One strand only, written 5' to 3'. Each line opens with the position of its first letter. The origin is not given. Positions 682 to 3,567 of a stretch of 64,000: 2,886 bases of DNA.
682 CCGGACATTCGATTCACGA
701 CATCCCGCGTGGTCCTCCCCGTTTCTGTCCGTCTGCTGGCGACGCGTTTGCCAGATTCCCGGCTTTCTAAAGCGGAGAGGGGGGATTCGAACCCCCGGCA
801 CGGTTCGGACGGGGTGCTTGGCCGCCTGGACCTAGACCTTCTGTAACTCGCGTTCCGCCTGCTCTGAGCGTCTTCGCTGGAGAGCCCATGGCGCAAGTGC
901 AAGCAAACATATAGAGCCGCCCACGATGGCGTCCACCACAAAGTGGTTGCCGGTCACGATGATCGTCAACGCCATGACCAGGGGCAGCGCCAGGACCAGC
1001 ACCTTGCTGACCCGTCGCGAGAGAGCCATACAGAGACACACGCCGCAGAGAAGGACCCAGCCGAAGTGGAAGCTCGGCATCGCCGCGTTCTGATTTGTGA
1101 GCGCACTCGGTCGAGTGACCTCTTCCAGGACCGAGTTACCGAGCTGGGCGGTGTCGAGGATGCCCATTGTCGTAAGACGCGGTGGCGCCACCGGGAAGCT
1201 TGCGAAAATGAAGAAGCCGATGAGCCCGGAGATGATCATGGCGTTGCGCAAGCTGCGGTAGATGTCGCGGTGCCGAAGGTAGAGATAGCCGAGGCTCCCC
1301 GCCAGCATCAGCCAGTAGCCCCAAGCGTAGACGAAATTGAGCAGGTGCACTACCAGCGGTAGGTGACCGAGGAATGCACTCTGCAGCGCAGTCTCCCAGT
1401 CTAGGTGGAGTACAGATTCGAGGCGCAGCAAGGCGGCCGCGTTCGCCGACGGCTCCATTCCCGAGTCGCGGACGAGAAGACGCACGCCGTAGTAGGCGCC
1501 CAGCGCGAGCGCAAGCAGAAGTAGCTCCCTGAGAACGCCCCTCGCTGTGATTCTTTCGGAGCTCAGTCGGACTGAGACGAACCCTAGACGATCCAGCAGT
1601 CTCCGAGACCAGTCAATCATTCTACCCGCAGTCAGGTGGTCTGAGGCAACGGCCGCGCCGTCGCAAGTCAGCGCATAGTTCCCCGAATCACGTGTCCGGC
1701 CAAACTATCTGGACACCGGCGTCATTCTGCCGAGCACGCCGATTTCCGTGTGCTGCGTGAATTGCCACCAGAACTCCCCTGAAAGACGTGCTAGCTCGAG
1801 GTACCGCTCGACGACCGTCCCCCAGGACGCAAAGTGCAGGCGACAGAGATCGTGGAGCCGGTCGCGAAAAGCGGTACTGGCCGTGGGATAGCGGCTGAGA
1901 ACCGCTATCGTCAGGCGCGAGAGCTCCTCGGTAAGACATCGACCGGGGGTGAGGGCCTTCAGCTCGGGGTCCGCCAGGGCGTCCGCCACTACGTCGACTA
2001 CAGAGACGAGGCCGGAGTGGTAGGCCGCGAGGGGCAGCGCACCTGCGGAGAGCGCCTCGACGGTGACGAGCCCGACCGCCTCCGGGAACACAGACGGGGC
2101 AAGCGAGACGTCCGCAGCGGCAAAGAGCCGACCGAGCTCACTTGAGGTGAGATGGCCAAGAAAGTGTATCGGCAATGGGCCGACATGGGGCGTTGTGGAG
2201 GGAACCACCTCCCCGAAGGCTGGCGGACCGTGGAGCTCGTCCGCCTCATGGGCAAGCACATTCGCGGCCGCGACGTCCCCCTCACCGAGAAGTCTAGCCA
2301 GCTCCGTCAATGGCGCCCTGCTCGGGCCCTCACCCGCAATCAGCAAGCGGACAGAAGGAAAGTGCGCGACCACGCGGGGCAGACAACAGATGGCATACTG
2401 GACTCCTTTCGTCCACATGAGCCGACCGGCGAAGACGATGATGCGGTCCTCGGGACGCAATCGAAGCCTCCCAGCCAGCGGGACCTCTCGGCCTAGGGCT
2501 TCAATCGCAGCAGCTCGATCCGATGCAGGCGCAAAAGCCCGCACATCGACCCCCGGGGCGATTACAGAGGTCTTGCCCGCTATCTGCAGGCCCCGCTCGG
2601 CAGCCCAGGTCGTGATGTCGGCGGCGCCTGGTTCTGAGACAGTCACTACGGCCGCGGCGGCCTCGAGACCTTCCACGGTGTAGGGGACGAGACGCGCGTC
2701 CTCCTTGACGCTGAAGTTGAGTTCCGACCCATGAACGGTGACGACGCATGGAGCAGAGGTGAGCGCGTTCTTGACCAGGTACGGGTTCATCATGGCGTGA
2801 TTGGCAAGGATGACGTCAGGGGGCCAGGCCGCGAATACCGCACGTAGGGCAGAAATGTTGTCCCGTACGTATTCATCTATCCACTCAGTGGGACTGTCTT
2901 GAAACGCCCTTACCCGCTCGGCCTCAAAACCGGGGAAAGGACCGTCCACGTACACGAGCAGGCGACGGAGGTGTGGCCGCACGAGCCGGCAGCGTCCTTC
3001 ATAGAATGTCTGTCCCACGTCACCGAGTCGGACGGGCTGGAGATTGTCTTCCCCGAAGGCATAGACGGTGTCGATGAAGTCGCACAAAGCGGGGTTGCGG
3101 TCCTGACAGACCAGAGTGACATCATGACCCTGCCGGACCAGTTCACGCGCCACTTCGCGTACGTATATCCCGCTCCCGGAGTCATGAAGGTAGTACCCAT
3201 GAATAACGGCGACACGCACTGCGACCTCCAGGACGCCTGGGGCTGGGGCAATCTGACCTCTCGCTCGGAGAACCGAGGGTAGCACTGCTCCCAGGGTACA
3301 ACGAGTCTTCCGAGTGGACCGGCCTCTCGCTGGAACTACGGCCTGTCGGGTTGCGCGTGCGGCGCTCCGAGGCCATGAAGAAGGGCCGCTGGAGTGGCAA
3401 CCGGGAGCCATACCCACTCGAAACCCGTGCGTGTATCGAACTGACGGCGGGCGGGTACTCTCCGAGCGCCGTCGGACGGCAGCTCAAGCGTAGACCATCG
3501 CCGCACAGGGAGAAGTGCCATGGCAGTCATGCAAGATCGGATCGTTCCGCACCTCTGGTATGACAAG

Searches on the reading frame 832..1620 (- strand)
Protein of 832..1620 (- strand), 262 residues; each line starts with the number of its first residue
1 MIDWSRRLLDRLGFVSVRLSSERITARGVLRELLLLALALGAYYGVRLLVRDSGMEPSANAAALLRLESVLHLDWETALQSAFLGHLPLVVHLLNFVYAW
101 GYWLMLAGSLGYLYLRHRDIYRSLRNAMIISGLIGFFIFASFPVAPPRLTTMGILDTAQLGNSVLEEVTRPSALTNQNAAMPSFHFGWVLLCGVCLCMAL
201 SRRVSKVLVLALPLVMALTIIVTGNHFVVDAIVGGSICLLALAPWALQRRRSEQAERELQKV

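Call 31: search_protein_families(library=pfam, proteins=[window:832-1620:-], max_evalue=0.0001)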
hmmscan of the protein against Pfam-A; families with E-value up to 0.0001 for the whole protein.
window:832-1620:- (262 aa): 2 families
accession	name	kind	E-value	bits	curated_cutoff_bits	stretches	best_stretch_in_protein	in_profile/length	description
PF14378.12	PAP2_3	-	2.6e-43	148.5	27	1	63-242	2-188/190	PAP2 superfamily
PF01569.27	PAP2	-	6.6e-06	26.3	27.2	1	165-246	47-122/130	PAP2 superfamily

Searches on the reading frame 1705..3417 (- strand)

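Call 31: search_protein_families(library=pfam, proteins=[window:1705-3417:-], max_evalue=0.0001)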
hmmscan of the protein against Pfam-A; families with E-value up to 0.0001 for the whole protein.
window:1705-3417:- (570 aa): 5 families
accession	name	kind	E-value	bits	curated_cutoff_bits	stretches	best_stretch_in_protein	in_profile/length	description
PF13439.12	Glyco_transf_4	-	1.2e-15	58.4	28.5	2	169-292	40-168/170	Glycosyltransferase Family 4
PF00534.26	Glycos_transf_1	-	5.8e-15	55.7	26.4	2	319-378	10-70/172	Glycosyl transferases group 1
PF13692.12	Glyco_trans_1_4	-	1.7e-13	51.5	27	2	325-378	2-56/142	Glycosyl transferases group 1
PF13579.12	Glyco_trans_4_4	-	2e-13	51.4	29.7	1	81-275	2-149/158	Glycosyl transferase 4-like domain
PF13477.12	Glyco_trans_4_2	-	4.6e-05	24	23.4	0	188-250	63-127/139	Glycosyl transferase 4-like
